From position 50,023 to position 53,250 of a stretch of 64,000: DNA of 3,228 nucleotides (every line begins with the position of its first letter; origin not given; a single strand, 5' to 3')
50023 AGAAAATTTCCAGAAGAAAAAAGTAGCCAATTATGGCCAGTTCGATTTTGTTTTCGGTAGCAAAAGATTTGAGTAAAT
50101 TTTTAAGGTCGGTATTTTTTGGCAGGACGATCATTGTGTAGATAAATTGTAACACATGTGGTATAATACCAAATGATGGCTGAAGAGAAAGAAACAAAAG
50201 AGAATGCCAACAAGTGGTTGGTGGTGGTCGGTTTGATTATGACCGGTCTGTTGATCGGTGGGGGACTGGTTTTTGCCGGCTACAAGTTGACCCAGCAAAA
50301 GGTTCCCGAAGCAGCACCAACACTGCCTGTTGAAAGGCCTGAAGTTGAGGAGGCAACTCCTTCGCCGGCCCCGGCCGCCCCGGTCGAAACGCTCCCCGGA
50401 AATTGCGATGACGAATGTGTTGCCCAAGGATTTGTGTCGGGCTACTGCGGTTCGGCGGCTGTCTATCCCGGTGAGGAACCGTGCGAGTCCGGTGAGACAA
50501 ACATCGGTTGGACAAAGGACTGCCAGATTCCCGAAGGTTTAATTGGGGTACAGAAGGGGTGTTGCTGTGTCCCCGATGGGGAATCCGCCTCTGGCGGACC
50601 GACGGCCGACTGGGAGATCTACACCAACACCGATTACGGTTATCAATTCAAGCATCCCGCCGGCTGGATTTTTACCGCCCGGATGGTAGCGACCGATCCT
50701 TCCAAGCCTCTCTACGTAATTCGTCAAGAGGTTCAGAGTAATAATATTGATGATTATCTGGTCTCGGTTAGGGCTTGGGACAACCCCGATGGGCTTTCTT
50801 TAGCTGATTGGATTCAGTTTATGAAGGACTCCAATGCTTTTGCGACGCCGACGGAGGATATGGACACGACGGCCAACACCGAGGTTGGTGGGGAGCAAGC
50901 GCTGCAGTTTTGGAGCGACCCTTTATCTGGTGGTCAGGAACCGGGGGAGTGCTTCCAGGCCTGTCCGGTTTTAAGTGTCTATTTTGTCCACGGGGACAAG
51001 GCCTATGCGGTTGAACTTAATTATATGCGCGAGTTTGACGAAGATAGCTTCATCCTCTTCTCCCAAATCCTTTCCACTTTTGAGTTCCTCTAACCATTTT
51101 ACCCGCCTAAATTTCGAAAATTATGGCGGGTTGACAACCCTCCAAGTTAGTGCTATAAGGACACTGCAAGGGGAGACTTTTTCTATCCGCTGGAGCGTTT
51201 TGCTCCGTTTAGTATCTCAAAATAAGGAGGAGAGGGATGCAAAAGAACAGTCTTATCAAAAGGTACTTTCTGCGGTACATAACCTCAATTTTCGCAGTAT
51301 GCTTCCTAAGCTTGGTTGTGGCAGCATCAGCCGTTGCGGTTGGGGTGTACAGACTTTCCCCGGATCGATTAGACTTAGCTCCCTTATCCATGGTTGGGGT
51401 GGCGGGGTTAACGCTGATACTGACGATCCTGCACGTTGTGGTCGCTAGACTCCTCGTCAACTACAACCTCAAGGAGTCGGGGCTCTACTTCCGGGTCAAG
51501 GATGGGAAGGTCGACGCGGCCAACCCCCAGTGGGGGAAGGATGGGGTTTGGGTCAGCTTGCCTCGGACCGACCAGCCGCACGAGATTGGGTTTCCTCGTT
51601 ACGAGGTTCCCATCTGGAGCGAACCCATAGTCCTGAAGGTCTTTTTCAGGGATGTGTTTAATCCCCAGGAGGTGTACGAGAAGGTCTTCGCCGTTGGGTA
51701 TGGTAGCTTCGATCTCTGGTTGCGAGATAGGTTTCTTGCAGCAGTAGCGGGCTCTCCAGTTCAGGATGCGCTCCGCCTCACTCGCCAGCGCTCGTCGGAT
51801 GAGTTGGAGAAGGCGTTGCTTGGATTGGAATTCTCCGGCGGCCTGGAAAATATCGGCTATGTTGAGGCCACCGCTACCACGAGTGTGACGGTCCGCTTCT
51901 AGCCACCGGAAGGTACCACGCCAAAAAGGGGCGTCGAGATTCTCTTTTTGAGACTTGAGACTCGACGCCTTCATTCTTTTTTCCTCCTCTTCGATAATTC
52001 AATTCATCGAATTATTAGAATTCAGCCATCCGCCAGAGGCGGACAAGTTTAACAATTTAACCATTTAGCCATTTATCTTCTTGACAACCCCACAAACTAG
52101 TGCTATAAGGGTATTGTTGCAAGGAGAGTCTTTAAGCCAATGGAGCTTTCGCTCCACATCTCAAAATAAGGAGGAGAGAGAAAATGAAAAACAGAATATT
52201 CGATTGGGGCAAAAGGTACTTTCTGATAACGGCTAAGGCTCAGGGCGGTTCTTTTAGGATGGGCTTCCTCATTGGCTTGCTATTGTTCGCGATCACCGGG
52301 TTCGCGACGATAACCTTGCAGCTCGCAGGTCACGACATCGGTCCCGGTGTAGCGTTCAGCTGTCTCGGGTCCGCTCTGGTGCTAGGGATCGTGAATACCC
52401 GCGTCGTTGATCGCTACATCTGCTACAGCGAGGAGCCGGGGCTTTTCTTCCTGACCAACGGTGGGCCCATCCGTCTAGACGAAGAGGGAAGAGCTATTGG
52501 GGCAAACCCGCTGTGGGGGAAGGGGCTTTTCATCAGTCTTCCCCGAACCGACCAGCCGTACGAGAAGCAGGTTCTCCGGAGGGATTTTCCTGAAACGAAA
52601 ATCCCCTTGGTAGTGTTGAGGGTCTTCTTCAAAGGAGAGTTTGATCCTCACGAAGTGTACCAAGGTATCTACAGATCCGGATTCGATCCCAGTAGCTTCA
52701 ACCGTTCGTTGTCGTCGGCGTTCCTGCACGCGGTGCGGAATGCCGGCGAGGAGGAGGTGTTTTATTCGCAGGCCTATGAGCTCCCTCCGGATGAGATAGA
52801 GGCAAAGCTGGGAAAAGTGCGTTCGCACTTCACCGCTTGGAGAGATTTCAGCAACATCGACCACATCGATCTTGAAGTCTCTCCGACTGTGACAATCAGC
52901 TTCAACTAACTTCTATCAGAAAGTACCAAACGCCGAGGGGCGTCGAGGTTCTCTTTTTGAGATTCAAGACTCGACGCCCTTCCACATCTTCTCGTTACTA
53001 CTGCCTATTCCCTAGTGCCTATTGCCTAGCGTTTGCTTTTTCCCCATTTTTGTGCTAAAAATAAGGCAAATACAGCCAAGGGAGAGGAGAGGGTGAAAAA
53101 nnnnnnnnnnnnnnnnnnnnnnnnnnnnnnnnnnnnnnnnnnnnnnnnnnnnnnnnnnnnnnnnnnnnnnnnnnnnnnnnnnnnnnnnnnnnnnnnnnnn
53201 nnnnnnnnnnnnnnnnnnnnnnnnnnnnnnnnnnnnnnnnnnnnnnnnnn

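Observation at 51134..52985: Tandemly duplicated module: promoter + conserved structured leader + membrane-protein gene + conserved terminator, with an apparent anti-SD switch in the leader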

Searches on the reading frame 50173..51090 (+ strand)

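Call 11: search_protein_families(library=pfam, proteins=[window:50173-51090:+], max_evalue=1)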
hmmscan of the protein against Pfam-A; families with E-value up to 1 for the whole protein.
window:50173-51090:+ (306 aa): 1 family
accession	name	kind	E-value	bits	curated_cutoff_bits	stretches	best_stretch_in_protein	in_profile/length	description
PF20087.4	DUF6479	-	0.079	13.8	25.4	1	6-65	8-67/120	Family of unknown function (DUF6479)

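Call 12: search_protein_families(library=ncbifam, proteins=[window:50173-51090:+], max_evalue=1)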
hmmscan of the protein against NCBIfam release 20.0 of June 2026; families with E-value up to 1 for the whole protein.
window:50173-51090:+ (306 aa): 1 family
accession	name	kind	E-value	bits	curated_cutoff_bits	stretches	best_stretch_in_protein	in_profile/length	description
NF040946.1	PSII_PsbP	equivalog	0.023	14.3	60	1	140-167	20-47/180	photosystem II reaction center PsbP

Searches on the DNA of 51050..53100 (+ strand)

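Call 56: search_rna_families(source=window, start=51050, end=53100, threshold=evalue, max_evalue=10)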
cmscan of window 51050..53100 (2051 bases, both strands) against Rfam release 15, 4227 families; matches with E-value up to 10: 3.
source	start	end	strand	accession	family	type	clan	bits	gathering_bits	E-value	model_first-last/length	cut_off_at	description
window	51923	52023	-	RF04339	Plastid-psbJ-3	Cis-reg;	CL00152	20.8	61.7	1.8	1-125/125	no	Plastid-psbJ-3 3UTR RNA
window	51930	52010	-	RF01411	BsrF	Gene; sRNA;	-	18.9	50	2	1-113/113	no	BsrF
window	52820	52881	-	RF02211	ZFAT-AS1_1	Gene; lncRNA;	-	17.7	80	1.1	1-79/79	no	ZFAT antisense RNA 1 conserved region 1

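Call 93: build_rna_model(alignment_id=A7)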
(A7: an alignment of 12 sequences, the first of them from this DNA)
Model R1 built from alignment A7 (12 sequences, 82 columns); structure: RNAalifold consensus.
model positions 76; base pairs 5; branch points 0; effective number of sequences 2.88; information 0.744 bits per position. Calibrated on 0.2 Mb of random sequence (short: E-values are rough).
structure used (alignment columns):
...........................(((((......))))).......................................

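Call 94: search_with_rna_model(model_id=R1, sources=[window, L001, L002, L006, L007, L013, L014, L019, L020, L021], max_evalue=10)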
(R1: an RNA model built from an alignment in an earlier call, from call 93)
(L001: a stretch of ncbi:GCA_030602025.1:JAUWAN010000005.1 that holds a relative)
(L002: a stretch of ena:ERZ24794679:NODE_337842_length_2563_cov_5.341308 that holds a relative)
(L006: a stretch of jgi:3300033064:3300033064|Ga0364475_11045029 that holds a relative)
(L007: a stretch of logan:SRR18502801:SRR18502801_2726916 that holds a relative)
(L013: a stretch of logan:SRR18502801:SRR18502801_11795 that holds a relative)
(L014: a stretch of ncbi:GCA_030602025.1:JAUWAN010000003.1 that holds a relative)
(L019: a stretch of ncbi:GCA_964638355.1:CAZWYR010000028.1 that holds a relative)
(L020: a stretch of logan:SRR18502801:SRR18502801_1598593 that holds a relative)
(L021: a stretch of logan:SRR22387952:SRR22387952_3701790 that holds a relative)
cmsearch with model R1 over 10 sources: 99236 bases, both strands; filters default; matches with E-value up to 10: 29.
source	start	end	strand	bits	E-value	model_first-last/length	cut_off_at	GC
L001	8835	8909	+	79.6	1.6e-16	1-76/76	no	0.47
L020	27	101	+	79.3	2e-16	1-76/76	no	0.44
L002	478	552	+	78.1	3.7e-16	1-76/76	no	0.37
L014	2931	3003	+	77.6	4.8e-16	1-76/76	no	0.41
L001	9925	10003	+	76.6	8.5e-16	1-76/76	no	0.43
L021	98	169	+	75.7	1.4e-15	1-76/76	no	0.42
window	51166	51239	+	73.7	4e-15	1-76/76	no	0.47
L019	2926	3003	+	73.1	5.6e-15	1-76/76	no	0.35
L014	3949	4019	+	72.2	9.2e-15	1-76/76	no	0.45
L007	28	99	+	72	1e-14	1-76/76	no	0.44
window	52116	52186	+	71.4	1.4e-14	1-76/76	no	0.44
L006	572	646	+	68.1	8e-14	1-76/76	no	0.4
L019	3836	3914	+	21.3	0.0075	1-76/76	no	0.48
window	46269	46325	+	15.8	0.15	1-76/76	no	0.35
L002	1367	1436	+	15.5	0.18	1-76/76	no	0.44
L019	753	810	-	13.8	0.45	1-76/76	no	0.41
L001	6587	6679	+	13.1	0.66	1-76/76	no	0.42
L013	4138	4184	+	11.2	1.8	1-76/76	no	0.38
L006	481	554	-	10.3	2.9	1-76/76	no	0.34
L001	5671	5746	+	9.8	3.7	1-76/76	no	0.51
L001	1024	1131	+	9.4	4.7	1-76/76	no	0.44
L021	461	510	+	8.8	6.5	1-76/76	no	0.48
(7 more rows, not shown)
